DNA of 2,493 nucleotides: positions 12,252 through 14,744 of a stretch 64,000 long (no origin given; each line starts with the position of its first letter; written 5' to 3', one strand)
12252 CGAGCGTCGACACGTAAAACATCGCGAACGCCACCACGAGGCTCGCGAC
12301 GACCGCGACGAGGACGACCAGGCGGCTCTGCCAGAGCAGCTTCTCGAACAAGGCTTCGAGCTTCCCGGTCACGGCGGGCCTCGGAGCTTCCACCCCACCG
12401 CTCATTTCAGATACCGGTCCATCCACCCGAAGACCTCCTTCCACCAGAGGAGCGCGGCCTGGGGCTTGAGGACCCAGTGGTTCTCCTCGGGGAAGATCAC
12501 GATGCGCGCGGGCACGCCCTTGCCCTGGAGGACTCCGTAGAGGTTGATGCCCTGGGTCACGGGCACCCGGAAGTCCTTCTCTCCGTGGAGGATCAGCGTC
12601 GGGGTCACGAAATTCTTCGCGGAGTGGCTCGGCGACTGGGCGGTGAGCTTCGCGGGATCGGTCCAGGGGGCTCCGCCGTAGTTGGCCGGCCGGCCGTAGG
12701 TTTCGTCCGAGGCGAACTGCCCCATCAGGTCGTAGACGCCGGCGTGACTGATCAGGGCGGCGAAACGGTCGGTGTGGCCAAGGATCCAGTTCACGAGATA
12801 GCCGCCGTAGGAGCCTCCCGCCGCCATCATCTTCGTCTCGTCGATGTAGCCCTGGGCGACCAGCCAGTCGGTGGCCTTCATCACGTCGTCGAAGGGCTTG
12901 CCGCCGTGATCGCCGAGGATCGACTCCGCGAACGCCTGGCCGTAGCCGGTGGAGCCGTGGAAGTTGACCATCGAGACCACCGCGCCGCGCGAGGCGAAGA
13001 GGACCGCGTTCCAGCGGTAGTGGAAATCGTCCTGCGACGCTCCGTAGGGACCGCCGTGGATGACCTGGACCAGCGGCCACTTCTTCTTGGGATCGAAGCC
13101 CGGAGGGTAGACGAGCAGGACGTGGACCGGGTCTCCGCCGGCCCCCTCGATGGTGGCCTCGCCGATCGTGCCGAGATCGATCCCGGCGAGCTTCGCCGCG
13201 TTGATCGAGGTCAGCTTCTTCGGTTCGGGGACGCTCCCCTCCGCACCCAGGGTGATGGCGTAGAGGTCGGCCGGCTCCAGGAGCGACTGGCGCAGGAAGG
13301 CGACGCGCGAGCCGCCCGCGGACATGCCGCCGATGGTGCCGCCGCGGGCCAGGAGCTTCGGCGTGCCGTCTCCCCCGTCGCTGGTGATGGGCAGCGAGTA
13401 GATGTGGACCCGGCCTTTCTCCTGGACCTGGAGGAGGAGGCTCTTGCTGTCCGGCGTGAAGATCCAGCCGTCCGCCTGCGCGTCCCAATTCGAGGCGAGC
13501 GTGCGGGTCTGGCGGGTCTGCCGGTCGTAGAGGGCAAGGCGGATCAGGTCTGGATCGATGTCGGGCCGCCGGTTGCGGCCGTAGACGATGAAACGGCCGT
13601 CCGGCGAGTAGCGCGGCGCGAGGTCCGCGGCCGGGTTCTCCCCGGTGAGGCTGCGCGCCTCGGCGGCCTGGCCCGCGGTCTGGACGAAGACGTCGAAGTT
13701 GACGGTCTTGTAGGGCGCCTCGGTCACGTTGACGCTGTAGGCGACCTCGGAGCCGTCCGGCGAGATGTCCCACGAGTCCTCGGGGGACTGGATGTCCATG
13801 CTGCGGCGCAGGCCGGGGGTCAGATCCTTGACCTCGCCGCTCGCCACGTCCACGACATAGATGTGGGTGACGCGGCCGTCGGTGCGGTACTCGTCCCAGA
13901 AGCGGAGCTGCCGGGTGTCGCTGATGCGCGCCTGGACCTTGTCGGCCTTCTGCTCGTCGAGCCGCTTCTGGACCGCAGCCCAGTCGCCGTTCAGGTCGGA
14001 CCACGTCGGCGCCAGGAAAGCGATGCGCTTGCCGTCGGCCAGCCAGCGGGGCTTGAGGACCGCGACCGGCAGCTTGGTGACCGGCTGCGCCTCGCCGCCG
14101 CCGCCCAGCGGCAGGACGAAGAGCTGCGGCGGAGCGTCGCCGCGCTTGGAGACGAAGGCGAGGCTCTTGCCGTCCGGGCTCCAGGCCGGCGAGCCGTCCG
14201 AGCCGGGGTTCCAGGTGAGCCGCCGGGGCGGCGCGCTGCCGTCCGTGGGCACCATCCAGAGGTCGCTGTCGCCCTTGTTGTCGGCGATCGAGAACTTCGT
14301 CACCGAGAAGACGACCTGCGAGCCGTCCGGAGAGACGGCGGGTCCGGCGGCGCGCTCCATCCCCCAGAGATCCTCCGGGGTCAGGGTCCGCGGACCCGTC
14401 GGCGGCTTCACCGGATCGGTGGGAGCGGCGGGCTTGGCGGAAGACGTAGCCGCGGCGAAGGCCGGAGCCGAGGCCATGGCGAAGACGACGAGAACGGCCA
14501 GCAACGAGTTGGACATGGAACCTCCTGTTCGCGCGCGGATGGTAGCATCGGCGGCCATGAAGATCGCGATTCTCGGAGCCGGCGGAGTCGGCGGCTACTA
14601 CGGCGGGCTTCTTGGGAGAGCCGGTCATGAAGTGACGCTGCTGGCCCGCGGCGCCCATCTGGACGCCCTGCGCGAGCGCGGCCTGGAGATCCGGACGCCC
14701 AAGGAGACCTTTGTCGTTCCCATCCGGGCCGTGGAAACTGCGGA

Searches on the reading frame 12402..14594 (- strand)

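Call 71: search_protein_families(library=pfam, proteins=[window:12402-14594:-], max_evalue=0.0001)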
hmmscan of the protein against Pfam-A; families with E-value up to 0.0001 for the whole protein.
window:12402-14594:- (730 aa): 4 families
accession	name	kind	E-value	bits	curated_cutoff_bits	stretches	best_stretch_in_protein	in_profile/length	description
PF00326.27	Peptidase_S9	-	1.1e-57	195.4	22.6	1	525-730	2-211/213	Prolyl oligopeptidase family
PF07676.18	PD40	-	5.9e-23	80.7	20.9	1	123-160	1-38/38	WD40-like Beta Propeller Repeat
PF20434.5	BD-FAE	-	9.9e-07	28.9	26.8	1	503-687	10-213/215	BD-FAE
PF01738.24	DLH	-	9.5e-05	22.5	21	0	571-712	81-192/217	Dienelactone hydrolase family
